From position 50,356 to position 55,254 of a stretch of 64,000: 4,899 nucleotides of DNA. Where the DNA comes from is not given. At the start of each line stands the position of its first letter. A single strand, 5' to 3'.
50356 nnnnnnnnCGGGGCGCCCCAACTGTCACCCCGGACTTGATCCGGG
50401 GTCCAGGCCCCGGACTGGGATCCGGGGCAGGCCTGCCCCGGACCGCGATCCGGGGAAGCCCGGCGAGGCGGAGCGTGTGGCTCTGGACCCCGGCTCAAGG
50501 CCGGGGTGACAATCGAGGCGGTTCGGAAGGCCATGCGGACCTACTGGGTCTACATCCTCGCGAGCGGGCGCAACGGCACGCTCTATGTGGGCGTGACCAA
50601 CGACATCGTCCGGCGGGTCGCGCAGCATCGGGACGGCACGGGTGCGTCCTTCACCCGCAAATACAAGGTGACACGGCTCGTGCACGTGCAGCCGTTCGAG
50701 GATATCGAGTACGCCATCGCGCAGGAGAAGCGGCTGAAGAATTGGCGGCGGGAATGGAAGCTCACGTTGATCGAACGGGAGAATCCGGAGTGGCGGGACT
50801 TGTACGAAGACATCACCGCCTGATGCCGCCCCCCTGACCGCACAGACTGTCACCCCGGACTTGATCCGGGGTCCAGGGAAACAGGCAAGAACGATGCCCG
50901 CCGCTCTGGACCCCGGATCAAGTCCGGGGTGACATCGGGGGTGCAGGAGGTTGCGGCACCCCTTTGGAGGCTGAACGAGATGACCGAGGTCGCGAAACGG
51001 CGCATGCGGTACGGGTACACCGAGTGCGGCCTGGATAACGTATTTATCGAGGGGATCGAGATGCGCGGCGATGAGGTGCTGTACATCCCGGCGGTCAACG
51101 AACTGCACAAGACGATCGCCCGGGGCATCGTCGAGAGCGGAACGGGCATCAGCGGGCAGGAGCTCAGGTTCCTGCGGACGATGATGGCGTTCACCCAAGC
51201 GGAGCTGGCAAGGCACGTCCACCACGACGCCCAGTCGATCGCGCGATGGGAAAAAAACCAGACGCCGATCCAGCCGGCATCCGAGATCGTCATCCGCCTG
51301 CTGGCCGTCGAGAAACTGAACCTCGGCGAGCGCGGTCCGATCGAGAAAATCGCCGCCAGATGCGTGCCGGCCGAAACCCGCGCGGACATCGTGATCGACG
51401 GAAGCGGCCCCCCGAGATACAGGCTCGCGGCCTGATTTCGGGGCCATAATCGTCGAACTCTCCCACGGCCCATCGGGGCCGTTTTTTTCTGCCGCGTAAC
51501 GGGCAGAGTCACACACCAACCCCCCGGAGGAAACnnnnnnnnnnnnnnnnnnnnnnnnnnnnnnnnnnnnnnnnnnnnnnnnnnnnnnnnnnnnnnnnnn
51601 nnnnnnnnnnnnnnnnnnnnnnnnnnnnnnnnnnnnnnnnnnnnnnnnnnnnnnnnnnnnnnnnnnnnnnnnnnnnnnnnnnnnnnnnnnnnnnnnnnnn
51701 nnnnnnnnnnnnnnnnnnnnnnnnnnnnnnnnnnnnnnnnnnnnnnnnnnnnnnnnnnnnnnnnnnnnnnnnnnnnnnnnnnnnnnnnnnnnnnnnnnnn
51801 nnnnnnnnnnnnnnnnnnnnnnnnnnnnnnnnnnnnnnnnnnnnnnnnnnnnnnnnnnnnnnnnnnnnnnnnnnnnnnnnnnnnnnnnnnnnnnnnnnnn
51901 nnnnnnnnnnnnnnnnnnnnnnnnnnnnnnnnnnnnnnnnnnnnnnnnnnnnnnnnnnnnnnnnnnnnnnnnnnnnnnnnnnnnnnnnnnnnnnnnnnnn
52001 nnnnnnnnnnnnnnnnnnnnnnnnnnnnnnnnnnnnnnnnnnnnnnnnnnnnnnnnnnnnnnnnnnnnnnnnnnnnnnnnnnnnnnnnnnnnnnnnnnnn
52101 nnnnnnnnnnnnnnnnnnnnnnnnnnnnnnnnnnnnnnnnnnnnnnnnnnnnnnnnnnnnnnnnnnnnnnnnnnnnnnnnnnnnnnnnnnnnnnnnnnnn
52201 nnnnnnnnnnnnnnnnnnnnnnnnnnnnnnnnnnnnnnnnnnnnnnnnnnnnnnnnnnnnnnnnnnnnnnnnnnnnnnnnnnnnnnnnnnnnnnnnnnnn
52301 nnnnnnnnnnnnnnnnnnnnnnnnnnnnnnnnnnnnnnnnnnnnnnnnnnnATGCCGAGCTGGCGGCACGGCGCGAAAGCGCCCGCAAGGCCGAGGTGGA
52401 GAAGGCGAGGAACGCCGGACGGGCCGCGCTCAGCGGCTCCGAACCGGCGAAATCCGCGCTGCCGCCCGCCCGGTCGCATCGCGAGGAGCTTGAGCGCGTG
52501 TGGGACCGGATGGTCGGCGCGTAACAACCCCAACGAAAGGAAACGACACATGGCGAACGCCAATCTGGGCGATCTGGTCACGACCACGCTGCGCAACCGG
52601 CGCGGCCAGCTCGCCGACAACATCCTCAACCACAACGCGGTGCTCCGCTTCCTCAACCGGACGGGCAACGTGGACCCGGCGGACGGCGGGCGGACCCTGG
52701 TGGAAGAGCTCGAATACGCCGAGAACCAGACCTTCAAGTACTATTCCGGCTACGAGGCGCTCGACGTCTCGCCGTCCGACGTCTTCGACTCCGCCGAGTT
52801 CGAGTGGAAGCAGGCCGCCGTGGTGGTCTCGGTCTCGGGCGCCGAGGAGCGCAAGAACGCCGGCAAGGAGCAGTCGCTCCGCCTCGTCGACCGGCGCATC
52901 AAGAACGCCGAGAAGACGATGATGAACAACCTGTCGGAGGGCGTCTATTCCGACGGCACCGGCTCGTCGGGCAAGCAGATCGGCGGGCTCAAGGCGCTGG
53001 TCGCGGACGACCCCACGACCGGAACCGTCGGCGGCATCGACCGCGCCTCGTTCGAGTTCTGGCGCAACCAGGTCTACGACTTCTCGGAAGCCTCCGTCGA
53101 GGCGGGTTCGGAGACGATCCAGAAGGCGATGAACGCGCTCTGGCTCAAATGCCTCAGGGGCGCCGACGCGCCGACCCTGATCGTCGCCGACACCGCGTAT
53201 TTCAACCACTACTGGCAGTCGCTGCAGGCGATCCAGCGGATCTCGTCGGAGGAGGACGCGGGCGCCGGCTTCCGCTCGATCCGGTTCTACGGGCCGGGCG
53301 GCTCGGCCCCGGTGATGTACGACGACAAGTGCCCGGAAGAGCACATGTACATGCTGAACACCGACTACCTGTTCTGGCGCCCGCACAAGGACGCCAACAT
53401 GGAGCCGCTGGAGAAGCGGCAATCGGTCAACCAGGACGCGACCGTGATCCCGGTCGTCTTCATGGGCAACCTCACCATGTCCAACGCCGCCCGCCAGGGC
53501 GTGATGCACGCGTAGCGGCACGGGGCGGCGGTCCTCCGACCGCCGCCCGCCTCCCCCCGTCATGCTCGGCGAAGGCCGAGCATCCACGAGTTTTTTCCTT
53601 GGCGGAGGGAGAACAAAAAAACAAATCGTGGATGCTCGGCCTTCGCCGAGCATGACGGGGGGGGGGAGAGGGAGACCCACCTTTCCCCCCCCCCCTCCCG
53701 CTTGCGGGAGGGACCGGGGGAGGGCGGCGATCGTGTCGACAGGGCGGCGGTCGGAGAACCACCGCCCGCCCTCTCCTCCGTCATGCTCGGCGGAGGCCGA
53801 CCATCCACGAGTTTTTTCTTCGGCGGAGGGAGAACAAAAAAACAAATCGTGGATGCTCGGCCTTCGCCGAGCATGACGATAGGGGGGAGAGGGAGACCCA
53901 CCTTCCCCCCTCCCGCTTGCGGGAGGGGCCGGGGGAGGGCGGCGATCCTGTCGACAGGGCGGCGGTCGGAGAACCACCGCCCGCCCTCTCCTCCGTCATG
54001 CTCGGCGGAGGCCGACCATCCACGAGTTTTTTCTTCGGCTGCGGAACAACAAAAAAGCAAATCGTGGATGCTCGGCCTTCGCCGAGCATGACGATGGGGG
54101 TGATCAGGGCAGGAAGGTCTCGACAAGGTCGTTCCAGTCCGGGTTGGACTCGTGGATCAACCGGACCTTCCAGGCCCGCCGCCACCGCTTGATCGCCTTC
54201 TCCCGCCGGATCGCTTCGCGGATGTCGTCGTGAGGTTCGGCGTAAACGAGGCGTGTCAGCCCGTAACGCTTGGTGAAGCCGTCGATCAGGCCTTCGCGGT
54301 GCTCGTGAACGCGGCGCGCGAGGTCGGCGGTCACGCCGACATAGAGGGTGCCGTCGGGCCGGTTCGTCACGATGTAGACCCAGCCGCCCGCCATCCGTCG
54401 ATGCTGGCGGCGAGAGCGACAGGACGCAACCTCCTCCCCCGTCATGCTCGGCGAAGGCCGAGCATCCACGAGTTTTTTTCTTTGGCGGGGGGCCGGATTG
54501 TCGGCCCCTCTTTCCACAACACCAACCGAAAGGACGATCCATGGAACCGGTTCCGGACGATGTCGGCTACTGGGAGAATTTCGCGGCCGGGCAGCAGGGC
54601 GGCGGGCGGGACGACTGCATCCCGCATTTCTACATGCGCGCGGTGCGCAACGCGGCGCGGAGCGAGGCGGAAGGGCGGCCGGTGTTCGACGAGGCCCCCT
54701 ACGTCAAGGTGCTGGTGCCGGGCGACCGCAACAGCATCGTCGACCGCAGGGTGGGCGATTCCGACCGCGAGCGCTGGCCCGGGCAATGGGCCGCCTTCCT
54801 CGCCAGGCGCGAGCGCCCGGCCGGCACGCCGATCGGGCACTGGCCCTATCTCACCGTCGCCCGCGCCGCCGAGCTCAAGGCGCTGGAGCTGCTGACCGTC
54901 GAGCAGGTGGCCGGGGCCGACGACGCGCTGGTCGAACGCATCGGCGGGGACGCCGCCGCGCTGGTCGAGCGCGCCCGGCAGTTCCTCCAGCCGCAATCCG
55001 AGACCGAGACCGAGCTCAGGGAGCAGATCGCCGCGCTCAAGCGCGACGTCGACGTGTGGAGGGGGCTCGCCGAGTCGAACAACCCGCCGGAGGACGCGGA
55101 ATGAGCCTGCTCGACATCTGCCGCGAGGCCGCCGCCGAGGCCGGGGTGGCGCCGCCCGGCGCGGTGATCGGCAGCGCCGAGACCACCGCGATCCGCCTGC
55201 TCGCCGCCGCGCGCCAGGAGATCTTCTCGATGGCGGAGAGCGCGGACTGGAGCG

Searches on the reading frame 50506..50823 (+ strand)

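Call 51: search_protein_families(library=phrogs, proteins=[window:50506-50823:+], max_evalue=0.001)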
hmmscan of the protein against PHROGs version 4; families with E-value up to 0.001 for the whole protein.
window:50506-50823:+ (105 aa): 1 family
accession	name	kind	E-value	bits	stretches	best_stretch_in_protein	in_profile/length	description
phrog_16880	-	DNA, RNA and nucleotide metabolism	0.00025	22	1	8-88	2-84/162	endonuclease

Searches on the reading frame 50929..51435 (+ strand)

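Call 51: search_protein_families(library=phrogs, proteins=[window:50929-51435:+], max_evalue=0.001)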
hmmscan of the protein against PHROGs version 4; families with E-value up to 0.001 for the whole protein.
window:50929-51435:+ (168 aa): 4 families
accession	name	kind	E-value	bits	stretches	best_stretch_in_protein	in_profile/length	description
phrog_5119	-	unknown function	4.7e-17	63.2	1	28-129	2-108/152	-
phrog_14076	-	transcription regulation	3.4e-05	25.3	1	76-124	15-66/86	transcriptional regulator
phrog_7950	-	transcription regulation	0.00038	21.5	1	73-111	6-44/68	transcriptional repressor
phrog_4836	-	transcription regulation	0.0006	20.4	1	73-126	74-125/194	CII-like regulator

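Call 73: search_protein_families(library=pfam, proteins=[window:50929-51435:+], max_evalue=0.001)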
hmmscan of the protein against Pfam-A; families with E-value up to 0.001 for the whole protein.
window:50929-51435:+ (168 aa): 2 families
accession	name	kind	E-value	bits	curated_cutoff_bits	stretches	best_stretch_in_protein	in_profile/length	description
PF12844.13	HTH_19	-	3.7e-06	27.2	30.2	1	76-120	1-44/64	Helix-turn-helix domain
PF01381.28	HTH_3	-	0.00078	19.9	23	0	80-118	2-38/55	Helix-turn-helix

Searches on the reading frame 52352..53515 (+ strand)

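Call 50: search_protein_families(library=ncbifam, proteins=[window:52352-53515:+], max_evalue=0.01)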
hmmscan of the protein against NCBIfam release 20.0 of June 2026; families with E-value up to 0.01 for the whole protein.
window:52352-53515:+ (387 aa): 1 family
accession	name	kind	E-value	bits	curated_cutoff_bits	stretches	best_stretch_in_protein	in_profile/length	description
NF033394.1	capsid_maj_Podo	equivalog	8.6e-92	307.7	80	1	71-385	1-307/311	phage major capsid protein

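Call 51: search_protein_families(library=phrogs, proteins=[window:52352-53515:+], max_evalue=0.001)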
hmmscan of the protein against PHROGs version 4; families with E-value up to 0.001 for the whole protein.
window:52352-53515:+ (387 aa): 1 family
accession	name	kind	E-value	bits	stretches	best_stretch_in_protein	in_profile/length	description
phrog_9953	-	head and packaging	2.1e-99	334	1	66-385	3-326/329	major head protein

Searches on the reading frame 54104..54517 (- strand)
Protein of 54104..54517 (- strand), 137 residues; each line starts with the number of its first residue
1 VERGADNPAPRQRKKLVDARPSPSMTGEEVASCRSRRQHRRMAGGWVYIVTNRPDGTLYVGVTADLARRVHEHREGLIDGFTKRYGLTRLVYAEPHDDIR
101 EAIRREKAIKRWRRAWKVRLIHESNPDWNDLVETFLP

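Call 73: search_protein_families(library=pfam, proteins=[window:54104-54517:-], max_evalue=0.001)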
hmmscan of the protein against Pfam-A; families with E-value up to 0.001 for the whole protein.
window:54104-54517:- (137 aa): 1 family
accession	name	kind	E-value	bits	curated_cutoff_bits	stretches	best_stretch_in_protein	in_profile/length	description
PF01541.30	GIY-YIG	-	2.9e-14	53.5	22.6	1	45-117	2-76/78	GIY-YIG catalytic domain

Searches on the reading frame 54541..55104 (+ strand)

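Call 51: search_protein_families(library=phrogs, proteins=[window:54541-55104:+], max_evalue=0.001)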
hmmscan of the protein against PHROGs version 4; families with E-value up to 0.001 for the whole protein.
window:54541-55104:+ (187 aa): 1 family
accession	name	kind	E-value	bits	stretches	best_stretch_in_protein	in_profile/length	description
phrog_20268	-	unknown function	5.8e-15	56.6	1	27-184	15-185/227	-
